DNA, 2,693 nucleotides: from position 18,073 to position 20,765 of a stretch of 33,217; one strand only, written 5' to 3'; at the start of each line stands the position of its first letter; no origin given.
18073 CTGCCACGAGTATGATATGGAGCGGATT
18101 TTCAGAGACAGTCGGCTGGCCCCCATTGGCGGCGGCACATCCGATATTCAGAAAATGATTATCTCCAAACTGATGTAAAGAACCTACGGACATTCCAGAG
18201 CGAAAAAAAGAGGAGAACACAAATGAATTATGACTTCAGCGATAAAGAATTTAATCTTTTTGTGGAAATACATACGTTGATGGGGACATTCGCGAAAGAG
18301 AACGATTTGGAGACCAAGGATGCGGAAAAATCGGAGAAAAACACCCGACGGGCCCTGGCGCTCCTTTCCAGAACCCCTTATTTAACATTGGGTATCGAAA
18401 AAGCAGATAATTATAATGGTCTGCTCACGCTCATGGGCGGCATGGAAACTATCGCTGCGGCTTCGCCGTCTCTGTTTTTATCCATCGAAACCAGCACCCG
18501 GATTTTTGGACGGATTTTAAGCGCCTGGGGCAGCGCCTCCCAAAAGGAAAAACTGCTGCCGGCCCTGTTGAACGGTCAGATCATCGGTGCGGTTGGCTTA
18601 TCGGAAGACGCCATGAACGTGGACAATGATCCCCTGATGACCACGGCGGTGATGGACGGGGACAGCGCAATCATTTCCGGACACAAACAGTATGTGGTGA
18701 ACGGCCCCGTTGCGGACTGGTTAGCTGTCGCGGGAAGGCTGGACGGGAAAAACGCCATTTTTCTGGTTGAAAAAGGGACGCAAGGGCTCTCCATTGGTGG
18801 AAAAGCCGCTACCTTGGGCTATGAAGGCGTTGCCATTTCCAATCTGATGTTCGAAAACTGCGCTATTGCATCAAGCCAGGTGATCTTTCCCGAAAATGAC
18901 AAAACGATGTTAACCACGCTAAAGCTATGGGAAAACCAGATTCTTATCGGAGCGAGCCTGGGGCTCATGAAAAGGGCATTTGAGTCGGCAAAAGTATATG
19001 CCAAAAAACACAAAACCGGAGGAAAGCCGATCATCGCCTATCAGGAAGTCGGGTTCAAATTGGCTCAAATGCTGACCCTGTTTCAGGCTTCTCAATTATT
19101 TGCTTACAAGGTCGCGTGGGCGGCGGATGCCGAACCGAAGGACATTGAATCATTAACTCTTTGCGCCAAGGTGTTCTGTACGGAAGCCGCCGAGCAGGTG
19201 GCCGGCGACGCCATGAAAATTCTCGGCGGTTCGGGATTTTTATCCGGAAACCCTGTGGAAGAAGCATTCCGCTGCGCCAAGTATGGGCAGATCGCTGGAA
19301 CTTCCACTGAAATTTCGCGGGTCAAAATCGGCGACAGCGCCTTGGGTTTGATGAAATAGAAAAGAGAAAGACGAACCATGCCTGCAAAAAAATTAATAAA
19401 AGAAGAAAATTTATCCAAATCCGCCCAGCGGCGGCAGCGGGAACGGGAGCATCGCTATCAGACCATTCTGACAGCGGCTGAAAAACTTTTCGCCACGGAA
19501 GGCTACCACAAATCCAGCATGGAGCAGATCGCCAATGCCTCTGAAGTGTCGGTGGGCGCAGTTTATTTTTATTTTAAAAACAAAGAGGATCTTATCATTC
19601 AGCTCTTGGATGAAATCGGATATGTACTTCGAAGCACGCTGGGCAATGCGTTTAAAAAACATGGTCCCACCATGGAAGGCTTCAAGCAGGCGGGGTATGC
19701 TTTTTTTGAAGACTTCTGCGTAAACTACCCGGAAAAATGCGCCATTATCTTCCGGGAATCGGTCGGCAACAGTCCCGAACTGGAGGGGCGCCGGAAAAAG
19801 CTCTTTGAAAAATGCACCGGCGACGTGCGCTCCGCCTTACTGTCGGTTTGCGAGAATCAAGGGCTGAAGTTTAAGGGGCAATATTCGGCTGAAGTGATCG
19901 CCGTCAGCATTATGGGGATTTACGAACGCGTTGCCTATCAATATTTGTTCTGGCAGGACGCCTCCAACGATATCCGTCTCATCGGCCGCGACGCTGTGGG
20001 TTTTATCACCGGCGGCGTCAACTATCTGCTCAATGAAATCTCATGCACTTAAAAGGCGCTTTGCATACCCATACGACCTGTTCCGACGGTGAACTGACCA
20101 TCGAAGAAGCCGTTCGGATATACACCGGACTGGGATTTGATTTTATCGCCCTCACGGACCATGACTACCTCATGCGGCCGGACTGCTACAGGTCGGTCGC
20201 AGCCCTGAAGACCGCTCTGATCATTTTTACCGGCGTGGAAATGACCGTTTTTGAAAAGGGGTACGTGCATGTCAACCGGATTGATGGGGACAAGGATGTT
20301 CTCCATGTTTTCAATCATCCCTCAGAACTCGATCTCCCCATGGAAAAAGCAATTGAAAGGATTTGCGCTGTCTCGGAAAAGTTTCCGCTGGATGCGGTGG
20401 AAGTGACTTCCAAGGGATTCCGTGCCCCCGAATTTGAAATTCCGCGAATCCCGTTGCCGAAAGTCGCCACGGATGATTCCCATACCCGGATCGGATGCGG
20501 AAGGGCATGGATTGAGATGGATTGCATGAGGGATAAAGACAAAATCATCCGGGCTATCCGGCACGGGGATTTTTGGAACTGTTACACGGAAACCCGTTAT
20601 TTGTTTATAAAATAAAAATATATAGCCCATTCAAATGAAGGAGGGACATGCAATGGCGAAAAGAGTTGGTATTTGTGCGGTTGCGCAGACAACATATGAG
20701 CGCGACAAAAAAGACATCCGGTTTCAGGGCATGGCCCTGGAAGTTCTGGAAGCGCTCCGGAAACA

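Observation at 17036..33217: Locus-level hypothesis: a C-C lyase pathway like steroid side-chain cleavage, for a bulky lipid-CoA, in an anaerobe-like genome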

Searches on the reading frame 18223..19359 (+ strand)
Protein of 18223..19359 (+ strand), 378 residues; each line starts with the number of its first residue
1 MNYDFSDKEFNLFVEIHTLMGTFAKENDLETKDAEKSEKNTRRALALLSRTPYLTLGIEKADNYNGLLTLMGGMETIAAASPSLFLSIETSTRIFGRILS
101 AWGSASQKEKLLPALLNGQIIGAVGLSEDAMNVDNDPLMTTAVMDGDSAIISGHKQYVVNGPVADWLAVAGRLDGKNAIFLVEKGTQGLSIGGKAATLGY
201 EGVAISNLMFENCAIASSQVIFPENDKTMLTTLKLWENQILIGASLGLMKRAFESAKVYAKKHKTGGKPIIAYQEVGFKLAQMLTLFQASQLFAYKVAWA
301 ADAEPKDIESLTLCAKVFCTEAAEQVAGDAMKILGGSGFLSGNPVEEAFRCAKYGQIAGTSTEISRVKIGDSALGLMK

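Call 3: search_protein_families(library=pfam, proteins=[window:18223-19359:+])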
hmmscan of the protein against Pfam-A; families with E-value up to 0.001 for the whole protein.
window:18223-19359:+ (378 aa): 4 families
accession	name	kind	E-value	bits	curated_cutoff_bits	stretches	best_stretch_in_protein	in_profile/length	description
PF00441.29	Acyl-CoA_dh_1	-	6.5e-28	98.2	22.4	1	242-372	19-148/150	Acyl-CoA dehydrogenase, C-terminal domain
PF02770.24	Acyl-CoA_dh_M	-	2.5e-11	44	33.3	1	124-213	2-97/97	Acyl-CoA dehydrogenase, middle domain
PF08028.16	Acyl-CoA_dh_2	-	7.4e-06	26.7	22.7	1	244-355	6-126/134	Acyl-CoA dehydrogenase, C-terminal domain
PF02771.21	Acyl-CoA_dh_N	-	1.7e-05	25.6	22.9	1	67-118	61-112/113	Acyl-CoA dehydrogenase, N-terminal domain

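Call 7: search_protein_families(library=ncbifam, proteins=[window:18223-19359:+], max_evalue=0.00001)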
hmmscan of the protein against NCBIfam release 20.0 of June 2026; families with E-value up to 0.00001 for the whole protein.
window:18223-19359:+ (378 aa): 17 families
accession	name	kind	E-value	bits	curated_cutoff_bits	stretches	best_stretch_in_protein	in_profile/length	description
NF042972.1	AcrlCoAredClosAcrC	equivalog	4.4e-40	137.5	640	1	83-372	84-375/378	acryloyl-CoA reductase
NF043006.1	CyhCrbnylCoADH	equivalog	6e-39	134.1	650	1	71-370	70-372/380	cyclohexane-1-carbonyl-CoA dehydrogenase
NF045652.1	ProlPCPDhRedW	equivalog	2.8e-38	131.7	650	1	72-370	66-370/376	L-prolyl-[peptidyl-carrier protein] dehydrogenase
NF053553.1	prodigi_MBC_PigA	equivalog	2.1e-34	119.3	500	1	68-344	67-350/381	prodigiosin MBC biosynthesis dehydrogenase PigA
NF042439.1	SulpropCoADesulf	equivalog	1.2e-32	113.1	600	1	89-375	77-372/379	3-sulfinopropanoyl-CoA desulfinase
NF058590.1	AcCoDHFadEBacil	equivalog_domain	5.4e-31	107.7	600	1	37-371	48-408/586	acyl-CoA dehydrogenase FadE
NF008997.0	PRK12341.1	equivalog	6.1e-28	97.9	537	1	1-364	1-367/382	acyl-CoA dehydrogenase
NF045552.1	GlutCoADH_Des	equivalog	1.4e-23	83.8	470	1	64-377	64-383/387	glutaryl-CoA dehydrogenase Acd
NF002885.1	PRK03354.1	equivalog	6.1e-20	71.6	540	1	103-372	100-372/378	crotonobetainyl-CoA dehydrogenase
NF049984.1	Rv1679_FadE16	equivalog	8.9e-15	54.8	600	1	104-358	89-350/371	Rv1679 family acyl-CoA dehydrogenase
TIGR03203.1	pimD_small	equivalog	3.8e-14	52.6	652.7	1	76-340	73-343/378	pimeloyl-CoA dehydrogenase small subunit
NF052270.1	Staph_DH_FadE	equivalog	6.7e-14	51.4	600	1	102-349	120-369/400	acyl-CoA dehydrogenase FadE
TIGR03207.1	cyc_hxne_CoA_dh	equivalog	1.2e-13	50.6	575.35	1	49-370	42-368/372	cyclohexanecarboxyl-CoA dehydrogenase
TIGR03204.1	pimC_large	equivalog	4.9e-11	42.1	623.85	1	93-297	94-301/395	pimeloyl-CoA dehydrogenase large subunit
TIGR04022.1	sulfur_SfnB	equivalog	2.7e-10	39.7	430.9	1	69-263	65-257/391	SfnB family sulfur acquisition oxidoreductase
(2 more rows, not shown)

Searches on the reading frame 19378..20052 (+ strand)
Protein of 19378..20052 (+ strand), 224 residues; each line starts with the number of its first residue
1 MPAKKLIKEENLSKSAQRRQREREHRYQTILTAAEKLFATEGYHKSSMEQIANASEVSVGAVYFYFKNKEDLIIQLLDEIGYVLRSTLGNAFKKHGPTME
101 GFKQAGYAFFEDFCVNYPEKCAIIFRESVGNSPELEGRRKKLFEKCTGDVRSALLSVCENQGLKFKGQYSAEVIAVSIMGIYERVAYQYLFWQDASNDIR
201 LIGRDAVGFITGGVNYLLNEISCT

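Call 3: search_protein_families(library=pfam, proteins=[window:19378-20052:+])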
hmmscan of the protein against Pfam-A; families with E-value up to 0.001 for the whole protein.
window:19378-20052:+ (224 aa): 1 family
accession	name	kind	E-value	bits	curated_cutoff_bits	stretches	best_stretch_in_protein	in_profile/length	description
PF00440.29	TetR_N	-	3.2e-16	59.3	24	1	30-75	1-46/47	Bacterial regulatory proteins, tetR family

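Call 7: search_protein_families(library=ncbifam, proteins=[window:19378-20052:+], max_evalue=0.00001)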
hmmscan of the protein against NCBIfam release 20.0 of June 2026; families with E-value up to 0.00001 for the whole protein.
window:19378-20052:+ (224 aa): 18 families
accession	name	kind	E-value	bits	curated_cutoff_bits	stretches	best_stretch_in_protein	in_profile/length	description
NF053731.1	TransRegFasRMycb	equivalog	8.4e-16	58.3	330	1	22-199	8-175/199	HTH-type transcriptional activator FasR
NF053878.1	FATransRegFadRBac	equivalog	3.7e-15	56.2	200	1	24-80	2-58/190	fatty acid metabolism transcriptional regulator FadR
NF041196.1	ScbR_bind_reg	equivalog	1.8e-13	51.1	150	1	28-109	9-90/191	ScbR family autoregulator-binding transcription factor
NF051852.1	efflux_TF_MtrR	exception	9.3e-12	45.2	280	1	22-113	7-99/205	multidrug efflux system transcriptional repressor MtrR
TIGR03613.1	RutR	equivalog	4e-11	43.1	368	1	18-104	1-86/202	pyrimidine utilization regulatory protein R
NF007949.0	PRK10668.1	equivalog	2.1e-10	40.5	271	1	19-76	6-62/216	multidrug efflux transporter transcriptional repressor AcrR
NF050111.1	TransRegSACE7040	equivalog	5.7e-10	39.4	250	1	26-84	2-60/186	SACE_7040 family transcriptional regulator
NF037937.1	septum_RefZ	equivalog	2.5e-09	37.3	180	1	28-77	2-51/195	forespore capture DNA-binding protein RefZ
NF011584.0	PRK15008.1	equivalog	3.7e-09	36.7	230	1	14-104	7-96/212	HTH-type transcriptional regulator RutR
TIGR03384.1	betaine_BetI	equivalog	4.6e-09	36.2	201.3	1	20-95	3-78/189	choline-binding transcriptional repressor BetI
NF053516.1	TranRepPrsAVib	equivalog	4.4e-08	33.2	300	1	23-83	4-64/208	TetR family transcriptional repressor PsrA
NF007430.0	PRK09975.1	equivalog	7.1e-08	31.8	274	1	16-75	2-61/220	acrEF/envCD operon transcriptional regulator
TIGR03968.1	mycofact_TetR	equivalog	1.3e-07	31.4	224.9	1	18-105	2-88/190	mycofactocin system transcriptional regulator MftR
NF001978.0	PRK00767.1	equivalog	2.5e-07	30.7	118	1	24-94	8-78/197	transcriptional regulator BetI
NF008402.0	PRK11202.1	equivalog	9.8e-07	28.7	151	1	18-134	5-120/211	HTH-type transcriptional repressor FabR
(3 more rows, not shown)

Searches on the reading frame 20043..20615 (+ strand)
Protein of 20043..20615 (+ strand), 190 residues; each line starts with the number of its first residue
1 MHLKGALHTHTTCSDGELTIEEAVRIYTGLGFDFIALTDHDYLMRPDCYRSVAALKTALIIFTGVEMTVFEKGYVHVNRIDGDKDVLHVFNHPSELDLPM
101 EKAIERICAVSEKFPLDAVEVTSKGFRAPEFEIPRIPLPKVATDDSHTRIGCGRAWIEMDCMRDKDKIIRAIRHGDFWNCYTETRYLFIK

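Call 3: search_protein_families(library=pfam, proteins=[window:20043-20615:+])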
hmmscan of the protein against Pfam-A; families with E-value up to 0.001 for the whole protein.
window:20043-20615:+ (190 aa): 1 family
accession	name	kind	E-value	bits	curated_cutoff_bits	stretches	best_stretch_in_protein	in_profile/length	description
PF02811.25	PHP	-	1.9e-07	32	26.4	1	7-71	2-67/164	PHP domain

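Call 7: search_protein_families(library=ncbifam, proteins=[window:20043-20615:+], max_evalue=0.00001)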
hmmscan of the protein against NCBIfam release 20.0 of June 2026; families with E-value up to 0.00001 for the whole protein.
window:20043-20615:+ (190 aa): 6 families
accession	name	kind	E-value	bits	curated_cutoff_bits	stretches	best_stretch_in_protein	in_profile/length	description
NF038032.1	CehA_McbA_metalo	domain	3.5e-10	39.8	80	1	4-104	4-101/315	CehA/McbA family metallohydrolase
NF041577.1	nside_bi_sphtase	equivalog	6.8e-09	35.3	400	1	6-84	5-83/276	3',5'-nucleoside bisphosphate phosphatase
NF047791.1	RNaseRnm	equivalog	3.4e-08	33.1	375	1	7-80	5-80/275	RNase RNM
NF006375.0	PRK08609.1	equivalog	2.4e-07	29.7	426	1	2-44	334-376/571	DNA polymerase/3'-5' exonuclease PolX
NF005928.0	PRK07945.1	equivalog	2.5e-07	30.4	250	1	2-41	97-136/337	PHP domain-containing protein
NF004981.0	PRK06361.1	equivalog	4.9e-06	26.1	117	1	7-41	4-38/217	histidinol phosphate phosphatase domain-containing protein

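Call 54: search_solved_structures(query=window:20043-20615:+, max_evalue=1, show_alignments=2)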
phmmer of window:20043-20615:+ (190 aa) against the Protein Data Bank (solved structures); distinct sequences matched with E-value up to 1: 9.
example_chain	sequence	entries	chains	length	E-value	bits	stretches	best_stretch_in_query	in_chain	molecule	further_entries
9etk_A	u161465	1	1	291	1.3e-05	28.1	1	6-81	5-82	Metal-dependent phosphoesterases (PHP family)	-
7ug9_A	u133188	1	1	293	0.0002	24.2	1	7-81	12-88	5'-3' exoribonuclease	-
3b0y_A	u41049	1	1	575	0.0041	19.9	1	3-45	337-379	DNA polymerase beta family (X family)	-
3b0x_A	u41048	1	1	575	0.0041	19.9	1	3-45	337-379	DNA polymerase beta family (X family)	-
3au2_A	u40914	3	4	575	0.0041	19.9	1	3-45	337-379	DNA polymerase beta family (X family)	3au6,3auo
2w9m_A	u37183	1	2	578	0.0079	19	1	3-41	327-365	POLYMERASE X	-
2anu_A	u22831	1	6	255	0.025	17.4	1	7-41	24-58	hypothetical protein TM0559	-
3e0f_A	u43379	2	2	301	0.084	15.6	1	7-117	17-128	Putative Metal-dependent Phosphoesterase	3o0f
2yb1_A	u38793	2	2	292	0.2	14.4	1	7-77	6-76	AMIDOHYDROLASE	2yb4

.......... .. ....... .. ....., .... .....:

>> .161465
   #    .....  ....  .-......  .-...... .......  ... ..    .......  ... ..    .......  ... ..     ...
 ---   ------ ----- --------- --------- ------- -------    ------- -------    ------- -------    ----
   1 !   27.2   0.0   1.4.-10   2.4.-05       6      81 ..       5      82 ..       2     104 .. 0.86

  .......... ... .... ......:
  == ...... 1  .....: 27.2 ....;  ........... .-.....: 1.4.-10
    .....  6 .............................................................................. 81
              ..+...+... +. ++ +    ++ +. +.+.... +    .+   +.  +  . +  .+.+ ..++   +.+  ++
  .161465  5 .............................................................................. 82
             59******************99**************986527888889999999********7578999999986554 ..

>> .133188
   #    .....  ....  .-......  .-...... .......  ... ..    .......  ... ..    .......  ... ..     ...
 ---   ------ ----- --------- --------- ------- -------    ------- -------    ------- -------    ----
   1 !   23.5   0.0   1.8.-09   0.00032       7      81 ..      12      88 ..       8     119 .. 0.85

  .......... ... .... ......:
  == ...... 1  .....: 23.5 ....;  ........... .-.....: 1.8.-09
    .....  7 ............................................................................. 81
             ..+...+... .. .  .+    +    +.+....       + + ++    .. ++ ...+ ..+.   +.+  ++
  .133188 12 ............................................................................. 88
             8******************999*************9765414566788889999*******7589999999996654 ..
